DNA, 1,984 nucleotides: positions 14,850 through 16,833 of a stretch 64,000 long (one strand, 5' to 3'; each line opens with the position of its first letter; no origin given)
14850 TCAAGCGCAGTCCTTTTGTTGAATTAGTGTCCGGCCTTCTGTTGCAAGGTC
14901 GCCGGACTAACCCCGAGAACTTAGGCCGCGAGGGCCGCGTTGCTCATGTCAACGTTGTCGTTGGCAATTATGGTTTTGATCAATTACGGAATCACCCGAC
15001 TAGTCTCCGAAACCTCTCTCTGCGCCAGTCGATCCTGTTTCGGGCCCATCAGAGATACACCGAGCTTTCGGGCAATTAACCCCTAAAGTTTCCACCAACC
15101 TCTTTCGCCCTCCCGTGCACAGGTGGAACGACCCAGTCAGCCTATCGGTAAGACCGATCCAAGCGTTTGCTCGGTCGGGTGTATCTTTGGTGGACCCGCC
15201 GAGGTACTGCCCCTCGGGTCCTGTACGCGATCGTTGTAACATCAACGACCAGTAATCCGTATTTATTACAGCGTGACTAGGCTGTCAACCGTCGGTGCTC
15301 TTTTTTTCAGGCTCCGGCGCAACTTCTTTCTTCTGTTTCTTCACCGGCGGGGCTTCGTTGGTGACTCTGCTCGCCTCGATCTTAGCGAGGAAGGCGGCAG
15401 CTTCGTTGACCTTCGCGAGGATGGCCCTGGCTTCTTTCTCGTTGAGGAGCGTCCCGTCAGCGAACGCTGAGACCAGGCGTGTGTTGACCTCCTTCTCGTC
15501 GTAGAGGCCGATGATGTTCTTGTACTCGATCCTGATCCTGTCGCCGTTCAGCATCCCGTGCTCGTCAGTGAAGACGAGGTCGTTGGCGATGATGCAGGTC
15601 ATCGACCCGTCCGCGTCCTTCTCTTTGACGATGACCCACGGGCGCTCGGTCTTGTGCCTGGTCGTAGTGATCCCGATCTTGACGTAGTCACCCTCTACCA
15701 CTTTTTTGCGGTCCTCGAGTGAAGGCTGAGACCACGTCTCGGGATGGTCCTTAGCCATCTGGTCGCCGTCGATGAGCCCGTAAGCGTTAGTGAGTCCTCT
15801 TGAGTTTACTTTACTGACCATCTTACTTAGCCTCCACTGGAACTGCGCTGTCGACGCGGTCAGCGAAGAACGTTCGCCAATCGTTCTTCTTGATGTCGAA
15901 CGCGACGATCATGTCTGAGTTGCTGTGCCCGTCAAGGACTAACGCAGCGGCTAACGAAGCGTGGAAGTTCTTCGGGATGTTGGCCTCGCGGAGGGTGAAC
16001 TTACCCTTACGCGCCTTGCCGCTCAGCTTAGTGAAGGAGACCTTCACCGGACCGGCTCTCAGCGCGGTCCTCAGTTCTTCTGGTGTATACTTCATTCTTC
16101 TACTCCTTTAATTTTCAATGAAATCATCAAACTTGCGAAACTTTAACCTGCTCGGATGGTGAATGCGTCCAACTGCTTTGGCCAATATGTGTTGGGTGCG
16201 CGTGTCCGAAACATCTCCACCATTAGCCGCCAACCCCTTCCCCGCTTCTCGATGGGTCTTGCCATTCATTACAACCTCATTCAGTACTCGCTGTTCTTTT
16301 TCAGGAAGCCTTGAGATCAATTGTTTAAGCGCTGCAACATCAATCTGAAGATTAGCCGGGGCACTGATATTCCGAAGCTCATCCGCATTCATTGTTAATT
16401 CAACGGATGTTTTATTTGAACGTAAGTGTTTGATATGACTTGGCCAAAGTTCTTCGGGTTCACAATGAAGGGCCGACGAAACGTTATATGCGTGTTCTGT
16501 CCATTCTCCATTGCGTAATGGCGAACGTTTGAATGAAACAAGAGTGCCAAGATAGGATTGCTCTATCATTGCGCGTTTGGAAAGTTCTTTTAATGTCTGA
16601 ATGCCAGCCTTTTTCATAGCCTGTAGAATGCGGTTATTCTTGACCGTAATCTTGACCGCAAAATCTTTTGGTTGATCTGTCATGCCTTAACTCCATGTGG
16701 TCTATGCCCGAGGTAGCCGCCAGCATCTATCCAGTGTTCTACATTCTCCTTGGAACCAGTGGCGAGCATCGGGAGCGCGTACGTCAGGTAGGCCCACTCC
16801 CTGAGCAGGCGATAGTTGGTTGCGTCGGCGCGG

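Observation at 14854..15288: ~400-nt pseudoknotted non-coding RNA/leader with its own promoter in front of the gp33-gp59-gp32 operon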

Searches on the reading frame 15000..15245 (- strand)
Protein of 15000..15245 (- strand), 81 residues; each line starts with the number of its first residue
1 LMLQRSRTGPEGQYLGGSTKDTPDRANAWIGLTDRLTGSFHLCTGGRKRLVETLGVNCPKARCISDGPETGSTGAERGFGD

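Call 21: search_protein_families(library=phrogs, proteins=[window:15000-15245:-], max_evalue=0.01)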
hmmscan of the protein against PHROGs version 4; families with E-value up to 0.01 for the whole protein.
window:15000-15245:- (81 aa): 0 families
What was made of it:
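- Checked: The 81-aa frame 15000..15245 has no PHROG match (call 21).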

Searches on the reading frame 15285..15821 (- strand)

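Call 21: search_protein_families(library=phrogs, proteins=[window:15285-15821:-], max_evalue=0.01)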
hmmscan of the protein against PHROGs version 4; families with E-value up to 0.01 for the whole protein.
window:15285-15821:- (178 aa): 1 family
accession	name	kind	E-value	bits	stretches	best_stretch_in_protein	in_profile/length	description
phrog_17641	-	unknown function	9.1e-11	43.1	1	39-106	24-91/93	-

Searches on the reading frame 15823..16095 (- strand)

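Call 21: search_protein_families(library=phrogs, proteins=[window:15823-16095:-], max_evalue=0.01)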
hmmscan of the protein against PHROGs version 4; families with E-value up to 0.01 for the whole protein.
window:15823-16095:- (90 aa): 1 family
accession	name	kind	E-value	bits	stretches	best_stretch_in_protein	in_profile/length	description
phrog_1086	-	unknown function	1.6e-13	51.3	1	6-80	35-109/137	-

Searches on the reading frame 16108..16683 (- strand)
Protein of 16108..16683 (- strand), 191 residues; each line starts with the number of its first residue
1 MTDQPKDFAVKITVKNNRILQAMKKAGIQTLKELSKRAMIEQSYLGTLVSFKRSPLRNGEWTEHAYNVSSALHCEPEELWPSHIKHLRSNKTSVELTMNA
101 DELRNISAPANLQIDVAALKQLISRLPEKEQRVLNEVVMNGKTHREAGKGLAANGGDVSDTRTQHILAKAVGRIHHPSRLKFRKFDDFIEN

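Call 21: search_protein_families(library=phrogs, proteins=[window:16108-16683:-], max_evalue=0.01)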
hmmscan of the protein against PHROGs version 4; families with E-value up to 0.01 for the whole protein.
window:16108-16683:- (191 aa): 2 families
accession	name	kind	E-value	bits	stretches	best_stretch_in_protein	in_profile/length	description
phrog_769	-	transcription regulation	0.00061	20.8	1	15-91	12-79/89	transcriptional repressor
phrog_351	-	transcription regulation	0.00067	19.3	1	106-180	653-729/928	RNA polymerase sigma factor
